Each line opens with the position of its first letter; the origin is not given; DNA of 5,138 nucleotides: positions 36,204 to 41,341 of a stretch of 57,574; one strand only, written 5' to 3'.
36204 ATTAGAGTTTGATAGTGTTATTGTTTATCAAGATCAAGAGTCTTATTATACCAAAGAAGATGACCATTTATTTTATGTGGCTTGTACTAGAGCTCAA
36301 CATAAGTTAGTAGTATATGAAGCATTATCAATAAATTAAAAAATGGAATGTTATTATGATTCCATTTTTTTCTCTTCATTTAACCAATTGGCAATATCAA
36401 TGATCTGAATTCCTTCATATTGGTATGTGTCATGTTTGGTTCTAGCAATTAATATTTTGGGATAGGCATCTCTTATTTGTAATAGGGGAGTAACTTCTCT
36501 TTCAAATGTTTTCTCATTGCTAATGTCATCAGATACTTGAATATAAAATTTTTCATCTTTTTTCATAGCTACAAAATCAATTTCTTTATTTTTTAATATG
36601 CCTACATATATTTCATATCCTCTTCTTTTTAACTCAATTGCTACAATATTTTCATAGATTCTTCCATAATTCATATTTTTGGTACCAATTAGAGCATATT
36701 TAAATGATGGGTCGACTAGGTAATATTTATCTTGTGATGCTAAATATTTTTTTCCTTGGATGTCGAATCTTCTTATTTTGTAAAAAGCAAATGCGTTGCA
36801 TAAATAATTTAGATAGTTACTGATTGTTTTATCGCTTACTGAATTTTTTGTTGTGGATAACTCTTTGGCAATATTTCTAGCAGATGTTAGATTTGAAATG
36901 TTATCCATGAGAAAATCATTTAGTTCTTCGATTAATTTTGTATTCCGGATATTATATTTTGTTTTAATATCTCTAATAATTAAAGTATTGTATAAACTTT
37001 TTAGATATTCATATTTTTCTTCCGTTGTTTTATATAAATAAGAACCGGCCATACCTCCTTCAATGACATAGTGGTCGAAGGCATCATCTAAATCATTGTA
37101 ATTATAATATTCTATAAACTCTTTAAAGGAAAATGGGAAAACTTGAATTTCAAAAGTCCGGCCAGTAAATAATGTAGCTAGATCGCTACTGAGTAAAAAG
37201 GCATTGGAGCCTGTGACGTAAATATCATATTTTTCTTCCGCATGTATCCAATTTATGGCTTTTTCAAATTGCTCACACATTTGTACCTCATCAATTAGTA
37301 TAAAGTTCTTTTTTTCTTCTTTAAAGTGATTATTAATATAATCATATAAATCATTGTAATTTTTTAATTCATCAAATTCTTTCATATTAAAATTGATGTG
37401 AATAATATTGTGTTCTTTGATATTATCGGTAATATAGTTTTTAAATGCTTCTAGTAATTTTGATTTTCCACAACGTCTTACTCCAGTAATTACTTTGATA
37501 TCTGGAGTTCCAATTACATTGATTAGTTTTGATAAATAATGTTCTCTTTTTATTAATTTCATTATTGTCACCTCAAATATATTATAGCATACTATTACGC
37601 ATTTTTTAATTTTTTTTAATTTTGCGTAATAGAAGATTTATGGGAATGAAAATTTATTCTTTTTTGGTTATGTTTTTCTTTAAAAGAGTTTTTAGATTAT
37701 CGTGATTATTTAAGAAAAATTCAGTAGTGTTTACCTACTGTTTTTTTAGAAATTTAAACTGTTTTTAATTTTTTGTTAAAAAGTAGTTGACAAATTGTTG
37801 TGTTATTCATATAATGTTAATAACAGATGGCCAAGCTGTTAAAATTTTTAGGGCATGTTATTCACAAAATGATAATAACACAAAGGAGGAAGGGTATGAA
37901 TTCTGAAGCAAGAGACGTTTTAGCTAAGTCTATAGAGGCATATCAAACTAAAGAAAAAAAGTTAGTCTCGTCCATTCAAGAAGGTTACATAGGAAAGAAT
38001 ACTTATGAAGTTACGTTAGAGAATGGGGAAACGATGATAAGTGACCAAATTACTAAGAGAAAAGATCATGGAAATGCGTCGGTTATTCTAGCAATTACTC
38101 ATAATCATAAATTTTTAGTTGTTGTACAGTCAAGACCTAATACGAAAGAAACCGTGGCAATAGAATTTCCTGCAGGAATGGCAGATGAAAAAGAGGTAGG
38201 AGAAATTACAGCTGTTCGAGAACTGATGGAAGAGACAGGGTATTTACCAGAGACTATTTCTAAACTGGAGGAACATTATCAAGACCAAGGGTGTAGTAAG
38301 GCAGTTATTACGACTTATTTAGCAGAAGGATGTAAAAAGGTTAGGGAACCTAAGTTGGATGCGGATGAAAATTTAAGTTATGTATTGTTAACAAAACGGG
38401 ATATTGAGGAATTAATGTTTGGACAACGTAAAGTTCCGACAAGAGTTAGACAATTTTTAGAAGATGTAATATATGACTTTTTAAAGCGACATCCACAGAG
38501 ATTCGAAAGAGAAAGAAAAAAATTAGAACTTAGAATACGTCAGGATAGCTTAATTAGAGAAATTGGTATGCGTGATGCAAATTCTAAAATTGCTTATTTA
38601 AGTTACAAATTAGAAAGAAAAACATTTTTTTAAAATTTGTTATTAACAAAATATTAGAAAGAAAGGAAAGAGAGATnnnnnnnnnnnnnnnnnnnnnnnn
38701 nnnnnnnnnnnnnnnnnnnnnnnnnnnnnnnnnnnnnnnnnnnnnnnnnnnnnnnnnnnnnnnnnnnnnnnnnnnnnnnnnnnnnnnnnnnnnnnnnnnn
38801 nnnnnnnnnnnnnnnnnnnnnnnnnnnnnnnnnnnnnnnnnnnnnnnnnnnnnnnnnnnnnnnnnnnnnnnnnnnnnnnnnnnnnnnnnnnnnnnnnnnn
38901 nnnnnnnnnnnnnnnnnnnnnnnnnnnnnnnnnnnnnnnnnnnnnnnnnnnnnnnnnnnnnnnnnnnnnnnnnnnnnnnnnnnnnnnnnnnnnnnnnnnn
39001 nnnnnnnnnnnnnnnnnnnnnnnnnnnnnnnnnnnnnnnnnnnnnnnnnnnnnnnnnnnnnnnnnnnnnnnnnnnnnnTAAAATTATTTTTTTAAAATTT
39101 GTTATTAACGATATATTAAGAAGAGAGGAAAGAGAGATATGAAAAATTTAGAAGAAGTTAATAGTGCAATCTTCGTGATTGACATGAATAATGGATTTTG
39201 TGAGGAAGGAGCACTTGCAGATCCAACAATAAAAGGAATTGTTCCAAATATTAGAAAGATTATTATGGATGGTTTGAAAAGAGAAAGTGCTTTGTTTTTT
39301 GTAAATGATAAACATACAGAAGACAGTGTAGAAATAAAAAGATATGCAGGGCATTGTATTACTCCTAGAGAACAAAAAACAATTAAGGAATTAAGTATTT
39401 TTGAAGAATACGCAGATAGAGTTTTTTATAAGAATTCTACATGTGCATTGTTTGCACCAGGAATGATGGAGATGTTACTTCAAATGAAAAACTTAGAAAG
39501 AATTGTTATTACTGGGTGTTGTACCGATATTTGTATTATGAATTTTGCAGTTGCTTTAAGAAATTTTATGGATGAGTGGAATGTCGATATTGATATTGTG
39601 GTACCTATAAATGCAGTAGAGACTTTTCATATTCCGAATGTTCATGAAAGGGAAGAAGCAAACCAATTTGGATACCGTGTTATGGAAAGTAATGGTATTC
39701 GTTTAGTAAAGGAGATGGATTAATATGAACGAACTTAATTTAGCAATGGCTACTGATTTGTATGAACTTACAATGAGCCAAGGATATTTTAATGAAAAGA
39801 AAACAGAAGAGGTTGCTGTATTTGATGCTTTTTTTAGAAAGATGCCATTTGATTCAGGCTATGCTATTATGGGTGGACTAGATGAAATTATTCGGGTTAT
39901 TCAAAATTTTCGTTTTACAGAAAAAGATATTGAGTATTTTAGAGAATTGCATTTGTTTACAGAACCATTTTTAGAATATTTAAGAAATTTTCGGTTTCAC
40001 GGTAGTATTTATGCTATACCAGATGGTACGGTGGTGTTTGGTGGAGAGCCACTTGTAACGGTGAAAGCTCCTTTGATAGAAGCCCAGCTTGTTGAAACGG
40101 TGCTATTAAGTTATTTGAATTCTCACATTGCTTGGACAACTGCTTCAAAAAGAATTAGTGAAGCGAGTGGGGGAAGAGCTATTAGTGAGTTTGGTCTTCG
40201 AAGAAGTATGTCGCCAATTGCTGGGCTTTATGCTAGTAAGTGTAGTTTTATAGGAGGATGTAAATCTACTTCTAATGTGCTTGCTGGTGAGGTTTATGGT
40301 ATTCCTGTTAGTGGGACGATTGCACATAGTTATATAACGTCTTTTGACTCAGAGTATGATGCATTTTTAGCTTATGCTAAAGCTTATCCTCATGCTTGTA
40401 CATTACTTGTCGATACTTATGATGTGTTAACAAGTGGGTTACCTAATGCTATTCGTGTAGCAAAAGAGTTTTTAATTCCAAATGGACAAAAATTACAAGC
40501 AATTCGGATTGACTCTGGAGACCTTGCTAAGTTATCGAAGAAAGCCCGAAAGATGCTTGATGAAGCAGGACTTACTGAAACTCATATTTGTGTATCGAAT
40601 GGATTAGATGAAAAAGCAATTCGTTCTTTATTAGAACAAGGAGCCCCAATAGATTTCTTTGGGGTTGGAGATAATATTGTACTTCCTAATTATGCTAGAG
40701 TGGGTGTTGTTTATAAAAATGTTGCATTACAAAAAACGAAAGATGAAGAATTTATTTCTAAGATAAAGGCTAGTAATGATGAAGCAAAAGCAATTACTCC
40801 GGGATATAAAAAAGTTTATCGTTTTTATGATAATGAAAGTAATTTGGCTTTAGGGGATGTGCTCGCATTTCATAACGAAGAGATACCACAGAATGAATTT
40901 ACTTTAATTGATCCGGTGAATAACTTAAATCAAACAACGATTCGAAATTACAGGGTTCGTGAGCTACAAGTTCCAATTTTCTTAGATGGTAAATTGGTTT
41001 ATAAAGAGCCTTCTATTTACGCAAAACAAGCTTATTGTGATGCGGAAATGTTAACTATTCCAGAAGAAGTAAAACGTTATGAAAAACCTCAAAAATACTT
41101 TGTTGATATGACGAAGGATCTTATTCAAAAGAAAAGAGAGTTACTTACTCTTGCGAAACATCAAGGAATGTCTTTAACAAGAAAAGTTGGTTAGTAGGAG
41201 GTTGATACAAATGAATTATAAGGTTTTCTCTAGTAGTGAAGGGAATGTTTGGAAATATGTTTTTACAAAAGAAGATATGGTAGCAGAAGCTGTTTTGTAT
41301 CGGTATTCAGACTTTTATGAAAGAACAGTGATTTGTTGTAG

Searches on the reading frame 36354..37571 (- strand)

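Call 77: search_protein_families(library=pfam, proteins=[window:36354-37571:-], max_evalue=0.001)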
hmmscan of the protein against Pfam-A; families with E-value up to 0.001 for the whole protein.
window:36354-37571:- (405 aa): 2 families
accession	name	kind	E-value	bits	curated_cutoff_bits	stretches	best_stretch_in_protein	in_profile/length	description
PF13173.12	AAA_14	-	7.9e-33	113.7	27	1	24-152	3-128/129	AAA domain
PF13635.12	DUF4143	-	2.9e-20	73.1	28.1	1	200-346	2-157/160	Domain of unknown function (DUF4143)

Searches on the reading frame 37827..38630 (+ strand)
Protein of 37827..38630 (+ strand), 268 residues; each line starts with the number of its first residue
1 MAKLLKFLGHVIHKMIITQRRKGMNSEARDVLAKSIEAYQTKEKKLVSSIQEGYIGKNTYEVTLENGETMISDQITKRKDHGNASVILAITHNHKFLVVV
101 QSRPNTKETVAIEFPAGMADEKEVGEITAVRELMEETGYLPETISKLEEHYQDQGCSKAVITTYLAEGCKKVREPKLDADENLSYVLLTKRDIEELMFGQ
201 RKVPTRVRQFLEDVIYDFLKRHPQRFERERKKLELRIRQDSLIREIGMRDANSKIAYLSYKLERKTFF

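Call 77: search_protein_families(library=pfam, proteins=[window:37827-38630:+], max_evalue=0.001)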
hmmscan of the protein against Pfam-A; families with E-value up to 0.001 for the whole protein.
window:37827-38630:+ (268 aa): 1 family
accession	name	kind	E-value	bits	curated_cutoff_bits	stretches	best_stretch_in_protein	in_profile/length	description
PF00293.34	NUDIX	-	4.4e-11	43.4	21.1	1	85-192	5-117/134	NUDIX domain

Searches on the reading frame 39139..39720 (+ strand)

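Call 77: search_protein_families(library=pfam, proteins=[window:39139-39720:+], max_evalue=0.001)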
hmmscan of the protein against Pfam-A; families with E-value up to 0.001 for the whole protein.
window:39139-39720:+ (194 aa): 1 family
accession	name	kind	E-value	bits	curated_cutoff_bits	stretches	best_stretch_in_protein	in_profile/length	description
PF00857.26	Isochorismatase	-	4.6e-16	59.8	27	1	9-141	1-135/175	Isochorismatase domain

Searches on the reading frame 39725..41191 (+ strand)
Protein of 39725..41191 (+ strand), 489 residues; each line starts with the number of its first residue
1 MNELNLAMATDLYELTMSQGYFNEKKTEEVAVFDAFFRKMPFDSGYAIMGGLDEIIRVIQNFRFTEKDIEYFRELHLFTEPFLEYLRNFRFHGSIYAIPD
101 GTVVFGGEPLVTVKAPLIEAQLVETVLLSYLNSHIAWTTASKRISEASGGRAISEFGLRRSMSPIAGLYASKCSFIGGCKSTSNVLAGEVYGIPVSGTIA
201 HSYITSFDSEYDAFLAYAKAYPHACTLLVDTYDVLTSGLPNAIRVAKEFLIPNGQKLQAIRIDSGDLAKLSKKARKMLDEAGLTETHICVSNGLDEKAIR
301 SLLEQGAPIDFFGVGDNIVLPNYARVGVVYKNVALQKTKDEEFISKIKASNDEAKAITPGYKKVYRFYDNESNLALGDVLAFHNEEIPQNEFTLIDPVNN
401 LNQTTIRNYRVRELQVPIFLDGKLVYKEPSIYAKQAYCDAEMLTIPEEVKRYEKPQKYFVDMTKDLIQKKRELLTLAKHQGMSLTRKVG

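Call 77: search_protein_families(library=pfam, proteins=[window:39725-41191:+], max_evalue=0.001)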
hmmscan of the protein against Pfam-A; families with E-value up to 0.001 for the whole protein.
window:39725-41191:+ (489 aa): 4 families
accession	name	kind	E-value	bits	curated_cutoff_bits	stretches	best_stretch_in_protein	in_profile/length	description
PF17767.7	NAPRTase_N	-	1.8e-37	128.9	32.6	1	8-132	1-125/125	Nicotinate phosphoribosyltransferase (NAPRTase) N-terminal domain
PF17956.6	NAPRTase_C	-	9.9e-28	97.3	23.3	1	362-469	2-110/111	Nicotinate phosphoribosyltransferase C-terminal domain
PF04095.22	NAPRTase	-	4.1e-08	33.7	20.8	1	153-320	3-180/239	Nicotinate phosphoribosyltransferase (NAPRTase) family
PF02749.22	QRPTase_N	-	0.00026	21.6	27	0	94-132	42-79/82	Quinolinate phosphoribosyl transferase, N-terminal domain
